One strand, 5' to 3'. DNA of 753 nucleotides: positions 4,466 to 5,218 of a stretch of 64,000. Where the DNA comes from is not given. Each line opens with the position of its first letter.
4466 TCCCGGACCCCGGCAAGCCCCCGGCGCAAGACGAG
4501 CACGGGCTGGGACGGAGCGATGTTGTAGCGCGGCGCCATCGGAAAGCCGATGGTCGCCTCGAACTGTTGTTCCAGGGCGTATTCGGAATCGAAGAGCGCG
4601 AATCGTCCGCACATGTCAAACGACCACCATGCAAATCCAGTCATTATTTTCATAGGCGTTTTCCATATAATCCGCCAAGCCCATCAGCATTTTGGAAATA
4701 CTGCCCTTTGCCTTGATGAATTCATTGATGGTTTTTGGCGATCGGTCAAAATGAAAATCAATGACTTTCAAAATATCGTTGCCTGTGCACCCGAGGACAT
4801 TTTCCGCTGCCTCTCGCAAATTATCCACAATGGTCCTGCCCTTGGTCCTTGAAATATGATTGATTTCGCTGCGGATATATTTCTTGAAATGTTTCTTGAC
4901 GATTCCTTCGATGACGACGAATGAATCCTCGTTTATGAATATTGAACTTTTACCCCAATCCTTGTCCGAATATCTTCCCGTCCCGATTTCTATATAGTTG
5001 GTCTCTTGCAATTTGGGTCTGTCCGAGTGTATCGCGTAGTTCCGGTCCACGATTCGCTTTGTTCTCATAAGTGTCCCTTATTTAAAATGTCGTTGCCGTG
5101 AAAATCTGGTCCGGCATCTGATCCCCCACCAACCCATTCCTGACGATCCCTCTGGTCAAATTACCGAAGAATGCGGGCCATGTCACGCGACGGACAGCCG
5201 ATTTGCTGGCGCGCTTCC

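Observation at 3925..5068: AT-rich orphan gene translationally coupled (1-nt spacer) to the SRAP/YedK DNA-protein-crosslink peptidase gene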

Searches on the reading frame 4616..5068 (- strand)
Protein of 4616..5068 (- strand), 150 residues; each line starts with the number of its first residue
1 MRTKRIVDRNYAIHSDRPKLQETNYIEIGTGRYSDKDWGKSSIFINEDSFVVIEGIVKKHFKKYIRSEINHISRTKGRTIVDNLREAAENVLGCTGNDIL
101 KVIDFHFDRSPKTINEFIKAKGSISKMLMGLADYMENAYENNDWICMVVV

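Call 4: search_protein_families(library=pfam, proteins=[window:4616-5068:-], max_evalue=1)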
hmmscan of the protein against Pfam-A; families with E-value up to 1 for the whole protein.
window:4616-5068:- (150 aa): 0 families

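Call 5: search_protein_families(library=padloc, proteins=[window:4616-5068:-], max_evalue=1)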
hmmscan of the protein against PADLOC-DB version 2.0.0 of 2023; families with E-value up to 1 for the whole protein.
window:4616-5068:- (150 aa): 0 families

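Call 6: search_protein_families(library=ncbifam, proteins=[window:4616-5068:-], max_evalue=1)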
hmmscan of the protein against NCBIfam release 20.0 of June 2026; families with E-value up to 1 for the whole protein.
window:4616-5068:- (150 aa): 1 family
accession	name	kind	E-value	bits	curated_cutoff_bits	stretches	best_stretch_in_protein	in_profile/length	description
NF049993.1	slr1911_CcmS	equivalog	0.12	12.2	125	1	80-136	81-135/138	beta-carboxysome assembly chaperone CcmS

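Call 7: search_protein_families(library=phrogs, proteins=[window:4616-5068:-], max_evalue=1)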
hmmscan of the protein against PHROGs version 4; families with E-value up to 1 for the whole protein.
window:4616-5068:- (150 aa): 3 families
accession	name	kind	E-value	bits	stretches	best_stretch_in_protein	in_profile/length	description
phrog_31426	-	unknown function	0.00061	20.6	1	50-120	20-93/163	-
phrog_31937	-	unknown function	0.12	13.7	1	21-68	34-81/99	-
phrog_36214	-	unknown function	0.41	12.2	0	34-71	16-54/70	-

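Call 8: find_homologous_proteins(query=window:4616-5068:-, max_evalue=0.01)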
Query window:4616-5068:- (150 aa): 6 proteins with E <= 0.01 among 17 candidates.
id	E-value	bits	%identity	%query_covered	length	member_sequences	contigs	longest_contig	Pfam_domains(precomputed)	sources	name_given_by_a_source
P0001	3.0e-95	334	100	100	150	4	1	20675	-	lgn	-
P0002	3.3e-75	269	79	100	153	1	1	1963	-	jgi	jgi:hypothetical protein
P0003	1.3e-51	192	63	100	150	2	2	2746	-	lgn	-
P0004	5.5e-50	187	59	99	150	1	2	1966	-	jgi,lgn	jgi:hypothetical protein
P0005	1.0e-45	173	55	100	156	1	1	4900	-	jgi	jgi:hypothetical protein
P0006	3.0e-45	172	59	100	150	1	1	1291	-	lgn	-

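Call 10: find_encoding_contigs(protein=P0001, flank=10000)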
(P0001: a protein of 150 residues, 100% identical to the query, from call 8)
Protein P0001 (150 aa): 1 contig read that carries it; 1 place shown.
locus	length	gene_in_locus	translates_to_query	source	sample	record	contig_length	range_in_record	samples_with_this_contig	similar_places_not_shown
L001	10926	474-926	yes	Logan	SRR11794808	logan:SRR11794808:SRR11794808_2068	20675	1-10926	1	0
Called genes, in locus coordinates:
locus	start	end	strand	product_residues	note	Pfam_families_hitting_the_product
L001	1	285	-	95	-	?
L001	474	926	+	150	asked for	-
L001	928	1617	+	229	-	PF02586:SRAP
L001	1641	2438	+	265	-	-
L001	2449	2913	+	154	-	PF06210:DUF1003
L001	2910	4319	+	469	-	PF07690:MFS_1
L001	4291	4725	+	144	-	PF00582:Usp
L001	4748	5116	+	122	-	PF03788:LrgA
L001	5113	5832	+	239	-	PF04172:LrgB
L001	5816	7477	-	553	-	PF01266:DAO (faint), PF07992:Pyr_redox_2, PF13450:NAD_binding_8 (faint), PF00070:Pyr_redox, PF02852:Pyr_redox_dim, PF00581:Rhodanese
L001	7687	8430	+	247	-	-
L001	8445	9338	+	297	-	PF00892:EamA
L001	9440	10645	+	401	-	PF07992:Pyr_redox_2, PF01266:DAO (faint), PF13738:Pyr_redox_3, PF00070:Pyr_redox, PF14721:AIF_C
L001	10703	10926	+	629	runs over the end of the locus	PF00005:ABC_tran, PF02463:SMC_N (faint), PF13304:AAA_21 (faint), PF12848:ABC_tran_Xtn, PF00005:ABC_tran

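Call 11: find_encoding_contigs(protein=P0002, flank=5000)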
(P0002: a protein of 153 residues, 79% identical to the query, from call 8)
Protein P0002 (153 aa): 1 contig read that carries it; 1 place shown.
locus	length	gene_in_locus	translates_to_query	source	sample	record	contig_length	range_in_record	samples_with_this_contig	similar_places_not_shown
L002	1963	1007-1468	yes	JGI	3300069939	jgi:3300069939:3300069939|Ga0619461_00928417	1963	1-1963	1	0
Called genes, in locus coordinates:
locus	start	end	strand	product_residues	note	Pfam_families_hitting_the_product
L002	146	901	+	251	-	PF00009:GTP_EFTU (faint), PF03193:RsgA_GTPase, PF00735:Septin (faint), PF01926:MMR_HSR1 (weak), PF04548:AIG1 (weak)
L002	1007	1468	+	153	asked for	-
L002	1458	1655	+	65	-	-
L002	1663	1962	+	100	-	?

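Call 12: find_encoding_contigs(protein=P0003, flank=5000)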
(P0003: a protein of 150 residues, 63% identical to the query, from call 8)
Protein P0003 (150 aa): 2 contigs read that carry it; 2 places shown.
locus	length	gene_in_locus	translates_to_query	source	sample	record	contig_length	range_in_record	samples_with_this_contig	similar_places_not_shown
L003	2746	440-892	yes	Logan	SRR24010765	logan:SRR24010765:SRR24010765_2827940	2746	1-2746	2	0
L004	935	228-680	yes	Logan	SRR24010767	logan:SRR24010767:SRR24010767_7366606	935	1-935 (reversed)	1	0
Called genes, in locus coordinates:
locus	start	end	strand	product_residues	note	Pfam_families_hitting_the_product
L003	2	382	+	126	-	?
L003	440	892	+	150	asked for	-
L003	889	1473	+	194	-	-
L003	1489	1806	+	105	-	-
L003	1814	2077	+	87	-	-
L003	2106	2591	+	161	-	-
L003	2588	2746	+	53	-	?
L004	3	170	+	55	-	?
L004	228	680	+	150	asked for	-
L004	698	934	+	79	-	?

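Call 13: find_encoding_contigs(protein=P0004, flank=5000)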
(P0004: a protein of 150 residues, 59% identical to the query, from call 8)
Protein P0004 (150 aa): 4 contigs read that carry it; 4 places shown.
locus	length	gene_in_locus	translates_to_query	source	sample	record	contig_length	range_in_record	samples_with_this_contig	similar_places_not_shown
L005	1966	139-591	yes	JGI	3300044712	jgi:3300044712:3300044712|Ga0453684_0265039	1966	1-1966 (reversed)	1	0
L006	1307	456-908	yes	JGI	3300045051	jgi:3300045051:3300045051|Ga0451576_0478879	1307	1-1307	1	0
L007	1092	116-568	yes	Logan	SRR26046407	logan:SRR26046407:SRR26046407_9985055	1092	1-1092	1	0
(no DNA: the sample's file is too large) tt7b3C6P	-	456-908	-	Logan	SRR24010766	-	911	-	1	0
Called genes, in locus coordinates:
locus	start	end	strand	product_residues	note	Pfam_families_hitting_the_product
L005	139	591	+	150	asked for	-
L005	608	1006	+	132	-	-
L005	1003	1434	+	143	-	-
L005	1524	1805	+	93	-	-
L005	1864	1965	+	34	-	?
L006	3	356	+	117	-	?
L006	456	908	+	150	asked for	-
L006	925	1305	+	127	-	?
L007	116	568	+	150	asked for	-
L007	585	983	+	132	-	-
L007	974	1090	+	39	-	?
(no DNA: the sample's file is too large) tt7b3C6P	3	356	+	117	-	?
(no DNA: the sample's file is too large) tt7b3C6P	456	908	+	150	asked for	-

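Call 14: find_encoding_contigs(protein=P0005, flank=5000)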
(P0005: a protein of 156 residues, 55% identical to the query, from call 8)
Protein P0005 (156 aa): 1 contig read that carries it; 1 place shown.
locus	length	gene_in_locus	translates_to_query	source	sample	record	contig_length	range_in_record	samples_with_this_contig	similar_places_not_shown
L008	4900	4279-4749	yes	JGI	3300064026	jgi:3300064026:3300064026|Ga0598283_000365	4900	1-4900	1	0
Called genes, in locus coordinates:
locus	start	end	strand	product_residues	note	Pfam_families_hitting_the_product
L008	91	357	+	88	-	-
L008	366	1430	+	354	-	PF03741:TerC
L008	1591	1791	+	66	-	PF09957:VapB_antitoxin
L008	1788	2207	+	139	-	PF01850:PIN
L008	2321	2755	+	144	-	PF17263:DUF5329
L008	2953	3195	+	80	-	-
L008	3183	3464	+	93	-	PF02452:PemK_toxin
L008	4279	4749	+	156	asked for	-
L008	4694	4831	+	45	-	-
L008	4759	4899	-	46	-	?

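Call 15: find_encoding_contigs(protein=P0006, flank=5000)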
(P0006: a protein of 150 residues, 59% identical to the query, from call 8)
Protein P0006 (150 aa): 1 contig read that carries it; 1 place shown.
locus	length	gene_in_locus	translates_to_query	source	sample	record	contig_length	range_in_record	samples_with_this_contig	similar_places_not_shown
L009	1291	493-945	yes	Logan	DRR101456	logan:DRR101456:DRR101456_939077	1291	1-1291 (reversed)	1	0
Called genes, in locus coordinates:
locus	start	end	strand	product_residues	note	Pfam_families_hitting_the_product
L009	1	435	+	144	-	?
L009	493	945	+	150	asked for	-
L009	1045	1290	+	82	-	?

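Call 16: search_protein_representatives(protein=window:4616-5068:-)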
Query: 150 residues. Proteins with E-value up to 0.001 (for the whole library): 86; up to 1e-10: 13; up to 1e-30: 2. The best 86 are listed.
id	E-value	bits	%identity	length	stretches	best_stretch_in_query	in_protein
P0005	3.2e-46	173.2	55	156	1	1-149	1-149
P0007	1.3e-31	125.8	57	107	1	53-148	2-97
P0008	2.0e-19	86.3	40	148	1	9-147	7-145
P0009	2.1e-19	86.2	33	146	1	9-148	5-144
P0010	4.9e-16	75.3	30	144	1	11-148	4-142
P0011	4.7e-13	65.6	30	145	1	12-148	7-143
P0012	6.4e-13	65.2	30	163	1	10-148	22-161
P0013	1.7e-12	63.9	30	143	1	11-147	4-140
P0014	1.9e-12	63.6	31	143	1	11-148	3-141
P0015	2.8e-12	63.1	29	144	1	10-147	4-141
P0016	3.7e-12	62.7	30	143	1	11-148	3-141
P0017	1.7e-11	60.6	29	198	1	6-148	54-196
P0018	6.1e-11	58.8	39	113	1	10-91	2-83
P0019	1.8e-10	57.3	28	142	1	11-147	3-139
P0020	1.9e-10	57.2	31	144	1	12-148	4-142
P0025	2.5e-09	53.5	28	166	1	24-148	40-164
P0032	2.0e-08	50.6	27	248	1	10-147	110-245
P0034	8.0e-08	48.7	28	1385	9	53-126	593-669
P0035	2.3e-07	47.2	27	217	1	8-132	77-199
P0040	4.0e-07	46.4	28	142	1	17-132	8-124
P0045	2.2e-06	44.0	27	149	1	19-146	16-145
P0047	3.4e-06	43.4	32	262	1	12-110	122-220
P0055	7.9e-06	42.2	32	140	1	18-119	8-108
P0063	3.6e-05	40.1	22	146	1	7-147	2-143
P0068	9.5e-05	38.7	25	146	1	8-143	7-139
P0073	2.1e-04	37.6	24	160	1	18-148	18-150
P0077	3.1e-04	37.0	26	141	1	12-146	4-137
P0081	4.3e-04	36.6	20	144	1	15-145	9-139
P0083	4.4e-04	36.5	23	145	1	15-147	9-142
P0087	6.1e-04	36.1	29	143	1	16-128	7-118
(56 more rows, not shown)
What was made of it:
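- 4616..5068 (-): Horizontally acquired 150-aa gene. It belongs to an unannotated ~145-aa alpha+beta family and is a candidate orphan immunity-like protein. 86 family representatives at E<1e-3 (call 16).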

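Call 18: search_protein_families(library=pfam, alignment_id=A1, max_evalue=0.1)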
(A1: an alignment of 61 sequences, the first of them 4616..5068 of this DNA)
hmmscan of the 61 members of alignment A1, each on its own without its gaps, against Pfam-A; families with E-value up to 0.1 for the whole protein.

A. member 1, window:4616-5068:- (150 aa): 0 families

B. families by the number of members that match (of 61 scanned): 33 families (the first 25 are shown)
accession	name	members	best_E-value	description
PF11965.13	DUF3479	2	0.0012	Domain of unknown function (DUF3479)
PF13427.11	AadA_C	1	0.0047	Aminoglycoside adenylyltransferase, C-terminal domain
PF01865.21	PhoU_div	1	0.0078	Protein of unknown function DUF47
PF07914.17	DUF1679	1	0.011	Uncharacterized oxidoreductase dhs-27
PF19011.5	DUF5740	1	0.014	Family of unknown function (DUF5740)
PF11815.13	DUF3336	1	0.014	Domain of unknown function (DUF3336)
PF20263.4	LYRM2-like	1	0.015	LYR motif-containing protein 2-like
PF04499.20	SAPS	1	0.016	SIT4 phosphatase-associated protein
PF22695.2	EST1-like_DNA_bind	1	0.017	EST1-like DNA-binding domain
PF00509.23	Hemagglutinin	1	0.019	Haemagglutinin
PF23637.1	SH3BP4_C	1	0.024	SH3BP4 C-terminal helical domain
PF16309.10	DUF4951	1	0.024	Domain of unknown function (DUF4951)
PF05791.16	Bacillus_HBL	1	0.024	Bacillus haemolytic enterotoxin (HBL)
PF21445.3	ADDB_N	1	0.025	ADDB, N-terminal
PF01715.23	IPPT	1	0.027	IPP transferase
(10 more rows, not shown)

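Call 19: search_solved_structures(query=A1, max_evalue=10)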
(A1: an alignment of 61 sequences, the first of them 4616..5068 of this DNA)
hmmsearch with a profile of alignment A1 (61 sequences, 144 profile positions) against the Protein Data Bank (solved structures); distinct sequences matched with E-value up to 10: 16.
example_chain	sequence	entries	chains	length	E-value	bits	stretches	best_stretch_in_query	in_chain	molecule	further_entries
8p6j_BBB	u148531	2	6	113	0.034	17.4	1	49-120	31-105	Antiphagocytic M protein, type 3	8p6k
6nuk_A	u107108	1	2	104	0.24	14.6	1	62-132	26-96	Ferredog-Diesel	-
6nz1_A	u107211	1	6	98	0.41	13.9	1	75-133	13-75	Design construct XXA_GVDQ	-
6nyi_A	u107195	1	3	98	0.49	13.6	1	75-132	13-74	Design construct XXA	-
29iv_A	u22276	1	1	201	0.56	13.4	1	113-140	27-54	nicotinamidase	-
2vs0_A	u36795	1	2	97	0.81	12.9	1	69-132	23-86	VIRULENCE FACTOR ESXA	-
2vrz_A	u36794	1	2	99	0.85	12.8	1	69-132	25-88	VIRULENCE FACTOR ESXA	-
6fyj_A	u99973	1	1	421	0.87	12.8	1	63-139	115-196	Fatty-acid peroxygenase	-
4l9m_A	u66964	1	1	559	0.93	12.7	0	47-77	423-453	RAS guanyl-releasing protein 1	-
6kos_A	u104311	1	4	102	1.2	12.4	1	52-112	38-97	SUWA (Super WA20)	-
8gl3_A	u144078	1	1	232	1.6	12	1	69-139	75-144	pRLB-519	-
6zff_A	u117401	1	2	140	2.4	11.4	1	76-136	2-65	DNA double-strand break repair Rad50 ATPase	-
7kl9_E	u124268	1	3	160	6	10.1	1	68-127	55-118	CTC-445.2 inhibitor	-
3lg7_A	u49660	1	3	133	6.4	10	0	105-139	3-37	4E10_S0_1EZ3A_002_C (T246)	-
9cfs_A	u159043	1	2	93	8.2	9.6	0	70-137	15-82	Long regulatory protein rop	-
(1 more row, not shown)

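Call 28: predict_structure(alignment_id=A1)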
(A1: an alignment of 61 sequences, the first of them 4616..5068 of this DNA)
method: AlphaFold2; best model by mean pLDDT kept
length: 150 residues; sequences in the alignment: 61
mean_pLDDT: 93.3   pTM: 0.88
mean pLDDT of the five models: 93.3, 92.9, 92.7, 92.1, 91.5
residues with pLDDT >= 90: 125; 70-90: 21; 50-70: 2; < 50: 2
segments of 3 or more residues with pLDDT < 50: none
pLDDT, mean of each block of 10 residues (from residue 1): 70 89 90 85 95 97 96 98 98 97 95 96 98 98 96
secondary structure, 60 per line:
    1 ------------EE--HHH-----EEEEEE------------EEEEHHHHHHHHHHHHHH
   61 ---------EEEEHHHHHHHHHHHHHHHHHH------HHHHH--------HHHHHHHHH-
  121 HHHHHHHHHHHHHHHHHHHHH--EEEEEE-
elements in order: E25-30 E43-46 H47-60 E70-73 H74-91 H98-102 H111-119 H121-141 E144-149
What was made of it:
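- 4616..5068 (-): AF2 pLDDT 93.3, pTM 0.88 (call 28).
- On Imm70 (PF15601): The AF2 model is a strand-and-helix alpha+beta domain (call 28).
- Checked: No Pfam, PADLOC or NCBIfam family is hit (calls 4-6), and the model is a compact alpha+beta domain without a predicted membrane helix (call 28).
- The fold prediction is confident (call 28).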

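Call 30: find_related_loci(query=window:4616-5068:-, collection=genome_contigs, flank=8000)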
Query window:4616-5068:- (150 aa) in genome_contigs; peptide patterns used: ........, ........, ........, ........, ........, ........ (x = any residue, [..] = any of these).
112 stretches matched a pattern, but none encodes a relative of the query by tblastn (E <= 1e-3).
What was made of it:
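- Tried and rejected: The orphan in genome_contigs gave 0 relatives (call 30).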

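Call 31: find_homologous_proteins(query=A1, max_evalue=0.001)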
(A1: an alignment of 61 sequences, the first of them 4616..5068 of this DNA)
Query A1 (61 sequences) (150 aa, profile of the alignment): 15 proteins with E <= 0.001 among 846 candidates.
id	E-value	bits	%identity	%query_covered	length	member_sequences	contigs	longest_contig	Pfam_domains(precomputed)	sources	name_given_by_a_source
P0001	1.8e-46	176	100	100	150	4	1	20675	-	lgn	-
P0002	3.1e-45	172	79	100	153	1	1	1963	-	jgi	jgi:hypothetical protein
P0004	3.6e-44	168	59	99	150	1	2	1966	-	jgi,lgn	jgi:hypothetical protein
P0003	3.9e-43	165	63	100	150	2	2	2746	-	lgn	-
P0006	1.9e-39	153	59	100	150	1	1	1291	-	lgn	-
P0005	3.6e-39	152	55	100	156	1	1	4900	-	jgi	jgi:hypothetical protein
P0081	7.7e-37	144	23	89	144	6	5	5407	-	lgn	-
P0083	1.1e-36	144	24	89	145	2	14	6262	-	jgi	jgi:hypothetical protein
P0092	3.1e-33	133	28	79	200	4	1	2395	-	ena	-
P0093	2.7e-30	123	35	33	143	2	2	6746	-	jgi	jgi:hypothetical protein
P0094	1.5e-29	121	27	85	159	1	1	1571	-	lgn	-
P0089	2.8e-27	113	19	84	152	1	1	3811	-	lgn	-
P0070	1.9e-26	111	23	87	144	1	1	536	-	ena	-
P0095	6.1e-24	103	22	87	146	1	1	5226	-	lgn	-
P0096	2.2e-7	49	31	34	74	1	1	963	-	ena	-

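Call 36: find_encoding_contigs(protein=P0083, flank=6000, max_places=8)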
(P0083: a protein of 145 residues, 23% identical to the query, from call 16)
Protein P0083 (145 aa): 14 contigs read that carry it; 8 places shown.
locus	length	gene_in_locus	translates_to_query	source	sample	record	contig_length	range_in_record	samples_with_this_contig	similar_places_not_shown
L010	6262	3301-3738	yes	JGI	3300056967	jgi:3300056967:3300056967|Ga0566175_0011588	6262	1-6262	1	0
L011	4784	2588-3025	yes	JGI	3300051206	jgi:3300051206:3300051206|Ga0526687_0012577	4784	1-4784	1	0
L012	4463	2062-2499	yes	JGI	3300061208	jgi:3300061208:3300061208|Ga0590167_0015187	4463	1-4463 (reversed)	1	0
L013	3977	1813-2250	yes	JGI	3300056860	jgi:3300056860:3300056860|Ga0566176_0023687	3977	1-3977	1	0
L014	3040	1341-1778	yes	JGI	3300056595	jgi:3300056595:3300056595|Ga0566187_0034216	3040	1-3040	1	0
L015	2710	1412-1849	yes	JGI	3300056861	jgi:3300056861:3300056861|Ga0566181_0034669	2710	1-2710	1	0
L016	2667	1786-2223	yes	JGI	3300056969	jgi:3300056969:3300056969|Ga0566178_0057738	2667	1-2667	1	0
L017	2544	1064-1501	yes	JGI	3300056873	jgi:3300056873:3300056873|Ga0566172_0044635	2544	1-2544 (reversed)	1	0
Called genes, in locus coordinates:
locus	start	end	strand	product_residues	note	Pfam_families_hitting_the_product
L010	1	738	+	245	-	?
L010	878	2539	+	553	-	PF01590:GAF, PF13185:GAF_2, PF13492:GAF_3, PF13185:GAF_2, PF01590:GAF, PF13492:GAF_3, PF07568:HisKA_2, PF02518:HATPase_c, +2 more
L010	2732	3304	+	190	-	PF00072:Response_reg, PF03861:ANTAR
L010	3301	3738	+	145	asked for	-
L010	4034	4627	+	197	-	PF01810:LysE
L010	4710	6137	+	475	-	PF03951:Gln-synt_N, PF00120:Gln-synt_C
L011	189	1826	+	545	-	PF01590:GAF, PF13185:GAF_2, PF13492:GAF_3, PF01590:GAF, PF13185:GAF_2, PF13492:GAF_3, PF07568:HisKA_2, PF02518:HATPase_c, +2 more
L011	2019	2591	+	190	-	PF00072:Response_reg, PF03861:ANTAR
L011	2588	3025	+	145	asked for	-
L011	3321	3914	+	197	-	PF01810:LysE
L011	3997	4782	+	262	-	?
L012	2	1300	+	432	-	?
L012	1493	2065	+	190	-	PF00072:Response_reg, PF03861:ANTAR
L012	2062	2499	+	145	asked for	-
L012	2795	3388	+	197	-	PF01810:LysE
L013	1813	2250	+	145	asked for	-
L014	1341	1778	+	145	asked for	-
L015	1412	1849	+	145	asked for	-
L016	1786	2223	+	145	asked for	-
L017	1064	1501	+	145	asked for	-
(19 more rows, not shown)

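Call 37: find_encoding_contigs(protein=P0081, flank=6000, max_places=6)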
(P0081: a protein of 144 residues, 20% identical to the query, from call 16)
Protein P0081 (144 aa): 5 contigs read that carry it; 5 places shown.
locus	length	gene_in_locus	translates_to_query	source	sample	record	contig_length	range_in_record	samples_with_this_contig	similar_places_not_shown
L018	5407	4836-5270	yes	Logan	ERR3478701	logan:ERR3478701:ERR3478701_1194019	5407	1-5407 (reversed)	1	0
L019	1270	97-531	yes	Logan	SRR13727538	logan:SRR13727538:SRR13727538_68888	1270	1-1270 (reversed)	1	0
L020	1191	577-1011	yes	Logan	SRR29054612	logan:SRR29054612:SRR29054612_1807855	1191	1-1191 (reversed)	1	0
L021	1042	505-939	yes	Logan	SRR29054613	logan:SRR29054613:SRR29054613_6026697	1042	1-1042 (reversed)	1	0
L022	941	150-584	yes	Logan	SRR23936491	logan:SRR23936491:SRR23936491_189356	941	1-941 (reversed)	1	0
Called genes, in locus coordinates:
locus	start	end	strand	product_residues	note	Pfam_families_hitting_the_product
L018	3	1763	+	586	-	?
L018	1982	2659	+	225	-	PF13350:Y_phosphatase3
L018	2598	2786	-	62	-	-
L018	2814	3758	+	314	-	PF00583:Acetyltransf_1, PF13527:Acetyltransf_9, PF13508:Acetyltransf_7, PF13673:Acetyltransf_10 (faint), PF08445:FR47 (weak)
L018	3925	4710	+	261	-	PF12740:PETase (faint), PF02129:Peptidase_S15, PF12146:Hydrolase_4 (weak), PF20434:BD-FAE (weak), PF00561:Abhydrolase_1, PF12697:Abhydrolase_6 (faint), PF00326:Peptidase_S9 (weak)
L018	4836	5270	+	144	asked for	-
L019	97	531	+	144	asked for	-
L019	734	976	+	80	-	PF04014:MazE_antitoxin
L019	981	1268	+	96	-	?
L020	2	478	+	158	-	?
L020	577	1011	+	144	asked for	-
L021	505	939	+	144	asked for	-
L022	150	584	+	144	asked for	-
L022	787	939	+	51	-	?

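Call 38: find_encoding_contigs(protein=P0093, flank=6000, max_places=4)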
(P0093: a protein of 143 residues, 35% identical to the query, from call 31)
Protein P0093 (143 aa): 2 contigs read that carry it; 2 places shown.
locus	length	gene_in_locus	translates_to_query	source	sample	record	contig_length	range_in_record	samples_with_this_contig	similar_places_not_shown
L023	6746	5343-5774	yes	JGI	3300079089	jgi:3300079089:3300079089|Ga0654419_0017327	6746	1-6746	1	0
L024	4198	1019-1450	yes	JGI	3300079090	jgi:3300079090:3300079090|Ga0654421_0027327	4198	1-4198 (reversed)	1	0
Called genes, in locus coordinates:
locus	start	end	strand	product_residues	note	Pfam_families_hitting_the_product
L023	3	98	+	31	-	?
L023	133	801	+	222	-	PF00857:Isochorismatase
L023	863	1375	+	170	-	PF13420:Acetyltransf_4 (weak), PF00583:Acetyltransf_1, PF13673:Acetyltransf_10, PF13508:Acetyltransf_7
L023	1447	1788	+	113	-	-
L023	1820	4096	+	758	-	PF20720:nSTAND3 (faint), PF05729:NACHT (faint)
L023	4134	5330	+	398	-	PF02515:CoA_transf_3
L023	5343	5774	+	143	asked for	-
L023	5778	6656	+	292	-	PF00682:HMGL-like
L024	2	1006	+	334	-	?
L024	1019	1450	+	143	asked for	-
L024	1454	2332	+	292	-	PF00682:HMGL-like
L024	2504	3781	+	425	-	PF07690:MFS_1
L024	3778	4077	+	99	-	PF03795:YCII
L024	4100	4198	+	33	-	?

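Call 39: fold_search(model_id=the predicted structure, library=viral)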
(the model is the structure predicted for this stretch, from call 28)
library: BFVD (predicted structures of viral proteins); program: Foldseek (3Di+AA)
matches with E <= 10: 273; with E <= 0.001: 0
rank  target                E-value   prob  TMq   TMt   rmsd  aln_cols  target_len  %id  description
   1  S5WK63                3.7e-02  0.97  0.44  0.43   9.0       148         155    9  Uncharacterized protein [Pseudomonas phage PaBG]
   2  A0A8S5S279            1.5e-01  0.82  0.41  0.45   7.8       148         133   11  Uncharacterized protein [Podoviridae sp. ct8Lf7]
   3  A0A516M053            2.7e-01  0.66  0.44  0.38   7.6       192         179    7  (no name in the UniProt tables at hand)
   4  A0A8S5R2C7            2.7e-01  0.09  0.17  0.18  18.5       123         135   15  Uncharacterized protein [Siphoviridae sp. ct4Am4]
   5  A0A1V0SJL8            2.9e-01  0.20  0.25  0.31  11.1       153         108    7  Uncharacterized protein [Klosneuvirus KNV1]
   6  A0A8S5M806            6.6e-01  0.21  0.36  0.33   9.5       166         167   11  Uncharacterized protein [Siphoviridae sp. ctrgt10]
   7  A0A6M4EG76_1          7.0e-01  0.14  0.27  0.05  13.7       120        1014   11  Polyprotein [Pineapple mealybug wilt-associated virus 1]
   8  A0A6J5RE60            7.3e-01  0.30  0.39  0.40   8.0       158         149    8  Uncharacterized protein [uncultured Caudovirales phage]
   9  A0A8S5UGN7            1.1e+00  0.38  0.39  0.52   6.3       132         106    6  Uncharacterized protein [Myoviridae sp. ctshb19]
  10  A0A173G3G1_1          1.1e+00  0.08  0.23  0.07  10.9       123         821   11  Replicase large subunit [Rattail cactus necrosis-associated virus]
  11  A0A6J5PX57            1.2e+00  0.13  0.18  0.17   8.2        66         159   17  Uncharacterized protein [uncultured Caudovirales phage]
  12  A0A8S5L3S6            1.2e+00  0.06  0.23  0.10  33.3       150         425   11  Maturation protein [ssRNA phage SRR6960799_19]
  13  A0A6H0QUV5            1.3e+00  0.33  0.29  0.38  11.4        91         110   15  (no name in the UniProt tables at hand)
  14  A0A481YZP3            1.3e+00  0.18  0.28  0.27  11.1       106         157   12  Uncharacterized protein [Marseillevirus LCMAC202]
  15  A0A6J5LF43            1.3e+00  0.08  0.17  0.17  10.1       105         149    8  Uncharacterized protein [uncultured Caudovirales phage]
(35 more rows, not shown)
